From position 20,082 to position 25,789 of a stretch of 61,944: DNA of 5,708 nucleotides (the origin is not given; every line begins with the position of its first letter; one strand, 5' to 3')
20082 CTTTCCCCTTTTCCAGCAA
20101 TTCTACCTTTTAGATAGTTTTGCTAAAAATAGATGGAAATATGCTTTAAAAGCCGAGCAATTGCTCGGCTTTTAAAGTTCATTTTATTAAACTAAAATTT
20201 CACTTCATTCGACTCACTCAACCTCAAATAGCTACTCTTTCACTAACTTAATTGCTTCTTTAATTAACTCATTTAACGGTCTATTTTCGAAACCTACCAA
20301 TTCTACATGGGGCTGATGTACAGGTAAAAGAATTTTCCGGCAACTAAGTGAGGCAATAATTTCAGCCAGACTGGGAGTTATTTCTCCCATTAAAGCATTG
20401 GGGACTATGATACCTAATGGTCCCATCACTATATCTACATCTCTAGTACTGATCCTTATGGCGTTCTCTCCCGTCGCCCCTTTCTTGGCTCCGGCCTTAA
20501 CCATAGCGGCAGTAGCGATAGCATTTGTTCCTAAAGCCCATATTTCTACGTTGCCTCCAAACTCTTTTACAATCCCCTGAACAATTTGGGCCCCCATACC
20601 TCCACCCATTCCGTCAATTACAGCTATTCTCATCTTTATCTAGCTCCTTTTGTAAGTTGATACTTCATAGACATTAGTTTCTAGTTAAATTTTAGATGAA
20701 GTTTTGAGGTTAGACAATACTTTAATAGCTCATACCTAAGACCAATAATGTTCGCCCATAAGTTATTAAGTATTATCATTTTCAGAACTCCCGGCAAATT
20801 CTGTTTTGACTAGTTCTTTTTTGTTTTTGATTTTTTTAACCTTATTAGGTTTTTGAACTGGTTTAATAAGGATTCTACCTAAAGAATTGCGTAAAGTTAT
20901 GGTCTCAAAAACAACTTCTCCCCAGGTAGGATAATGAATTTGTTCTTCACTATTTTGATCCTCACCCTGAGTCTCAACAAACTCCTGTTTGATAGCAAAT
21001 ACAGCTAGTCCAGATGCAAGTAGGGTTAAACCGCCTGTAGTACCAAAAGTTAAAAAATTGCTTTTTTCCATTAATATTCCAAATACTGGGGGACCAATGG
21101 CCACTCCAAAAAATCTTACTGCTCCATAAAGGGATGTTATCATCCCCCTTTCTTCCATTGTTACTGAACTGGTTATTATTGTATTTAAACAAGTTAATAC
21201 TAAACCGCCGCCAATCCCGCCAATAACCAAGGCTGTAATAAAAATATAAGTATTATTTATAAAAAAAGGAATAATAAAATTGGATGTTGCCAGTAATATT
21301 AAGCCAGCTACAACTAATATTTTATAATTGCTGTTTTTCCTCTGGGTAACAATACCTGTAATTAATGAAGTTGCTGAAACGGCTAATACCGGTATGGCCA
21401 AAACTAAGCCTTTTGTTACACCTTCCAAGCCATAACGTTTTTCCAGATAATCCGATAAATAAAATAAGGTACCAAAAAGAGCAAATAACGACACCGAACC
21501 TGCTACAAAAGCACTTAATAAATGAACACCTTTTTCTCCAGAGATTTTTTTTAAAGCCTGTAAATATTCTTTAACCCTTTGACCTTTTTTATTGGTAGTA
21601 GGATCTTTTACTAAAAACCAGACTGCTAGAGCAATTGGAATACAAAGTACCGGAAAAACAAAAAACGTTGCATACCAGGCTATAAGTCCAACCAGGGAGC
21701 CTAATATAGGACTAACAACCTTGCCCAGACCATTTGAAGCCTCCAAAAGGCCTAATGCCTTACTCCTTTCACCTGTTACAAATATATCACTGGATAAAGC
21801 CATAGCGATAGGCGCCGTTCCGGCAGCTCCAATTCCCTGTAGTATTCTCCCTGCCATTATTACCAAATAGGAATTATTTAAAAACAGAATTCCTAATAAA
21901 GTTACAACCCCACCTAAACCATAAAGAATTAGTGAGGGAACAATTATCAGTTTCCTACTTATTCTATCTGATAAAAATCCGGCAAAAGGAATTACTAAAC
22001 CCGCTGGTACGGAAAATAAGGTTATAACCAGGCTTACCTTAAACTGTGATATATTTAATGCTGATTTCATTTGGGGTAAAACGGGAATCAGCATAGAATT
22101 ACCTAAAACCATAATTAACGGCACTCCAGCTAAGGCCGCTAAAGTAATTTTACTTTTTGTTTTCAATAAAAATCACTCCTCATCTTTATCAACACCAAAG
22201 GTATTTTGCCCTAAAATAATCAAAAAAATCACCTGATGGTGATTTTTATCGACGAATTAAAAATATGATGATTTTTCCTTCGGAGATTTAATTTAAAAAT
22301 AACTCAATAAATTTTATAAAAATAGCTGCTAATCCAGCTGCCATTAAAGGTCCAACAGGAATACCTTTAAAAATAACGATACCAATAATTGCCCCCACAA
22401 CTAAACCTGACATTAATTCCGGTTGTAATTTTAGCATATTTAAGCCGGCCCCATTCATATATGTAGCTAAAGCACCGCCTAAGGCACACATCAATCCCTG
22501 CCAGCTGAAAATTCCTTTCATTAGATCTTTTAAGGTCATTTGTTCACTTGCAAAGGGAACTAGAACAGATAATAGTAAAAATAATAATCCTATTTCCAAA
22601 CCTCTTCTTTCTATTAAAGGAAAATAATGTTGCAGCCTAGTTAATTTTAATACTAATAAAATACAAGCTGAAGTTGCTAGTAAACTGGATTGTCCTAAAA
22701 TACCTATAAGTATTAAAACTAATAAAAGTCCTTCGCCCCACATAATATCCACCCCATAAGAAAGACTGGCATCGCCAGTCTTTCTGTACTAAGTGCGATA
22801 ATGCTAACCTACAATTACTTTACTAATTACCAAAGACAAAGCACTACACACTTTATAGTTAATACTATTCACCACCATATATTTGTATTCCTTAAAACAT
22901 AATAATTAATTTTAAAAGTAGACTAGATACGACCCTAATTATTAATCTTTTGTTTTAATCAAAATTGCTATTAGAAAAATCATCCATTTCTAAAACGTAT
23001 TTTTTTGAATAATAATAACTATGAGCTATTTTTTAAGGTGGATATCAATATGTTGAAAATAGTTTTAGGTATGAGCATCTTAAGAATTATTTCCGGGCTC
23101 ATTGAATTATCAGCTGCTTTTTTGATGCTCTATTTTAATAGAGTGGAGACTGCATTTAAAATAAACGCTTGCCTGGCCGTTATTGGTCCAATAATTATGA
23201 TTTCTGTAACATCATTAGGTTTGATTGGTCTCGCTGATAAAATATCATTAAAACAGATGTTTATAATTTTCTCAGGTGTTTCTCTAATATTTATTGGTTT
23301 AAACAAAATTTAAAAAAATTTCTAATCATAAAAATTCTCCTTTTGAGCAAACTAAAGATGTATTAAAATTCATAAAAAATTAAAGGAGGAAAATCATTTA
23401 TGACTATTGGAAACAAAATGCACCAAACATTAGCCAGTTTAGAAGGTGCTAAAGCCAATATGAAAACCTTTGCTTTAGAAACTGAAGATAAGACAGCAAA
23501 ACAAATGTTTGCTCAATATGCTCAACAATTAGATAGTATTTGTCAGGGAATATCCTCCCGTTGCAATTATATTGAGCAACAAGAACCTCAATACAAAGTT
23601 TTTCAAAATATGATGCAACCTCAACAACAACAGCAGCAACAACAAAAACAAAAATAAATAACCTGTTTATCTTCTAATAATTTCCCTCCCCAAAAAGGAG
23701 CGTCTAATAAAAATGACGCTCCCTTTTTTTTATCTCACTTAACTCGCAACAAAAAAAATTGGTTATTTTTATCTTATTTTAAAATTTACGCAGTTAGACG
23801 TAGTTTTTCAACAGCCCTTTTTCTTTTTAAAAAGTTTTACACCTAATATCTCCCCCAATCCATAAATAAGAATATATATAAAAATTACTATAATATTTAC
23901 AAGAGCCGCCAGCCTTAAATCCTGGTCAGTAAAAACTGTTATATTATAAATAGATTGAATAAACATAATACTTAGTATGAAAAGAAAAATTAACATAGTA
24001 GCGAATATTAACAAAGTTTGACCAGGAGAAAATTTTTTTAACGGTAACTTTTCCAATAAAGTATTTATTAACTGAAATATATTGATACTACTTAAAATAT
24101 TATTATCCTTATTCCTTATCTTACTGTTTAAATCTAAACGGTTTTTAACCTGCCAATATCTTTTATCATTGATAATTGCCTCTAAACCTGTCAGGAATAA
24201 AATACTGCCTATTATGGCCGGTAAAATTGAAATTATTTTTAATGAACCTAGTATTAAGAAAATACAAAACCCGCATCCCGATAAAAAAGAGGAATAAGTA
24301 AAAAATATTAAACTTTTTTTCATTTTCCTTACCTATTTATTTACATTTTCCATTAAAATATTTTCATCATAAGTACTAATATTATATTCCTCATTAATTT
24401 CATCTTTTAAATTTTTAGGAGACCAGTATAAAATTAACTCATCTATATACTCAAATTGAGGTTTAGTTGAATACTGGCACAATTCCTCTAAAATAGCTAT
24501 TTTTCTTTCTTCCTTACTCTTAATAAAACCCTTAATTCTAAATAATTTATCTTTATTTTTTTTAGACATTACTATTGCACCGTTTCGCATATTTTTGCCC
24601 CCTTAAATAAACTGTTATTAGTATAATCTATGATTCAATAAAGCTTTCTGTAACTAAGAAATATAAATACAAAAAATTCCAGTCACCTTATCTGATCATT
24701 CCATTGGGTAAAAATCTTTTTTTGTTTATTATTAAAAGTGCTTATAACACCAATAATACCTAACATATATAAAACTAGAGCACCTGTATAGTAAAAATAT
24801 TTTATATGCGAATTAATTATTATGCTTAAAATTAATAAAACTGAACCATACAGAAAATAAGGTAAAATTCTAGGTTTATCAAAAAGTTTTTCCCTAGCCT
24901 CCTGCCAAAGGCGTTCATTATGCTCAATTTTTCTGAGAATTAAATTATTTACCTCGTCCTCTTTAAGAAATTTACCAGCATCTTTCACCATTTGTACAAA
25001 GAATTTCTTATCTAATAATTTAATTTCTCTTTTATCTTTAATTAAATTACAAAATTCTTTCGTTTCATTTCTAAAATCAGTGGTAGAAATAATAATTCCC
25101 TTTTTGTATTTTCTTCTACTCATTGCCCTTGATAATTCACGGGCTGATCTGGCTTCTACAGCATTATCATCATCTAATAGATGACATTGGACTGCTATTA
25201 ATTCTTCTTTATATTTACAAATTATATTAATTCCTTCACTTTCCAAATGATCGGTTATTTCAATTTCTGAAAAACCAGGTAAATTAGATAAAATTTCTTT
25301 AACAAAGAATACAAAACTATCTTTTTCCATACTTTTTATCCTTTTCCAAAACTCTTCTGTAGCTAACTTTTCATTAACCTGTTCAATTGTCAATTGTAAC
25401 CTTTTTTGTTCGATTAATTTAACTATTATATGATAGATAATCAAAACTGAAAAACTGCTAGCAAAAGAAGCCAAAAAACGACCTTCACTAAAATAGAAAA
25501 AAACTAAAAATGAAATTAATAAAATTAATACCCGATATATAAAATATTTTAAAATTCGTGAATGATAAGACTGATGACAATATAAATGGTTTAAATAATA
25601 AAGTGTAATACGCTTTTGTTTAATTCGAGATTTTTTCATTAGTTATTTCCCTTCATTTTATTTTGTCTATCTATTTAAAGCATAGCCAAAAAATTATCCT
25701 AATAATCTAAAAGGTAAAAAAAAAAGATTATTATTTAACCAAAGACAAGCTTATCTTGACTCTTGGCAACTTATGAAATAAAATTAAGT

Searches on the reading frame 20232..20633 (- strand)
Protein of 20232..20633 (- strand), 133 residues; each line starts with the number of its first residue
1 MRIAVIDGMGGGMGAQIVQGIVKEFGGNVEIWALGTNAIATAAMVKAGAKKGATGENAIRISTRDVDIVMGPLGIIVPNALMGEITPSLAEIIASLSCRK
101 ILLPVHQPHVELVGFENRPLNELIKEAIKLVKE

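Call 9: search_protein_families(library=pfam, max_evalue=0.001, proteins=[window:20232-20633:-])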
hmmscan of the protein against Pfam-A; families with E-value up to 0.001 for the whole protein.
window:20232-20633:- (133 aa): 1 family
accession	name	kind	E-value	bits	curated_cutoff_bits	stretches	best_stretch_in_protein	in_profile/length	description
PF12953.12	DUF3842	-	2.7e-49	167.3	28.5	1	2-130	1-129/130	Domain of unknown function (DUF3842)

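Call 52: search_protein_families(library=ncbifam, max_evalue=0.1, proteins=[window:20232-20633:-])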
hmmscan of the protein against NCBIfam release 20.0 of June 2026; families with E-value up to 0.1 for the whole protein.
window:20232-20633:- (133 aa): 0 families

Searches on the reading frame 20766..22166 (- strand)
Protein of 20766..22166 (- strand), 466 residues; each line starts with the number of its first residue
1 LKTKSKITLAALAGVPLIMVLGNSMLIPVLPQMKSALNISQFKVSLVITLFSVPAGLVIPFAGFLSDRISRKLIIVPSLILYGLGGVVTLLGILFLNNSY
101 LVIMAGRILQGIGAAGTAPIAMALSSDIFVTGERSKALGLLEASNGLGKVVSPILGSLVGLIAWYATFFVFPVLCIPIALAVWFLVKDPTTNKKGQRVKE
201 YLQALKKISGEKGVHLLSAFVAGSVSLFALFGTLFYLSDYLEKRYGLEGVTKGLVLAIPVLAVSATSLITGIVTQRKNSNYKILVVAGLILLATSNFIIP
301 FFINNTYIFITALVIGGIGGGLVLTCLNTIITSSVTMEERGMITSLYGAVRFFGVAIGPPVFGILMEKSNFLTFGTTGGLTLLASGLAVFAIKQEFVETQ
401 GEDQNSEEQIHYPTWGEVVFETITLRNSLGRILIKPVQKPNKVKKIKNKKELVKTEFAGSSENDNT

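Call 9: search_protein_families(library=pfam, max_evalue=0.001, proteins=[window:20766-22166:-])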
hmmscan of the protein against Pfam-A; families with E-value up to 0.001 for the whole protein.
window:20766-22166:- (466 aa): 3 families
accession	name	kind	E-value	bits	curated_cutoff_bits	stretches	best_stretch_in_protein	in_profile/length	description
PF07690.21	MFS_1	-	1.9e-60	205.1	33.4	2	17-285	6-273/347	Major Facilitator Superfamily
PF05977.19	MFS_3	-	2.2e-08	33.4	27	1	37-414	40-413/524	Transmembrane secretion effector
PF00083.30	Sugar_tr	-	3e-06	26.8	22.3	1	32-187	279-438/452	Sugar (and other) transporter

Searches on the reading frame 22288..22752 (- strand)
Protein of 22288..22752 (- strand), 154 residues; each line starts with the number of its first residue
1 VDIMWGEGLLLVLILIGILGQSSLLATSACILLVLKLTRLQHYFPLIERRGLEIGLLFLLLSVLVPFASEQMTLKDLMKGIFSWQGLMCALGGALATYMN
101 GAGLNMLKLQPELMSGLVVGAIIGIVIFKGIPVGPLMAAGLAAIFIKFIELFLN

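Call 9: search_protein_families(library=pfam, max_evalue=0.001, proteins=[window:22288-22752:-])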
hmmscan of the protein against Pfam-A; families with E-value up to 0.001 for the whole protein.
window:22288-22752:- (154 aa): 1 family
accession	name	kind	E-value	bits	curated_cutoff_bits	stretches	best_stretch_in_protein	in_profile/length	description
PF04284.18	DUF441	-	3.5e-44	150.6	26.5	1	9-146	2-139/139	Protein of unknown function (DUF441)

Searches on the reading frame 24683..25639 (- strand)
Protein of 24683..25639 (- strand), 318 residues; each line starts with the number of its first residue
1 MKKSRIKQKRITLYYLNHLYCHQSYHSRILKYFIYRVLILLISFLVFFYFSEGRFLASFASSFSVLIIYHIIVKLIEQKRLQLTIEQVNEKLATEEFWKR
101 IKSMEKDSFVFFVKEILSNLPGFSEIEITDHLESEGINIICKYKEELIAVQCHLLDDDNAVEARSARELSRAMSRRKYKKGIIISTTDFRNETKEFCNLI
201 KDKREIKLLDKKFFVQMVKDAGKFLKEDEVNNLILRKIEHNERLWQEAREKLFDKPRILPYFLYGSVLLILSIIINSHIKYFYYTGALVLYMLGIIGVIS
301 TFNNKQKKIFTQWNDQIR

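Call 66: search_protein_families(library=pfam, max_evalue=0.00001, proteins=[window:24683-25639:-])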
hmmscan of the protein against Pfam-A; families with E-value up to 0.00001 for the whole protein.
window:24683-25639:- (318 aa): 2 families
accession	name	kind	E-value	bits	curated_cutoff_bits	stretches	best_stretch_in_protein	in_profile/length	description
PF04471.18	Mrr_cat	-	1e-12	48.6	21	1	101-217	1-114/115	Restriction endonuclease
PF13156.12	Mrr_cat_2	-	6.4e-06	26.5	22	0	135-197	30-95/127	Restriction endonuclease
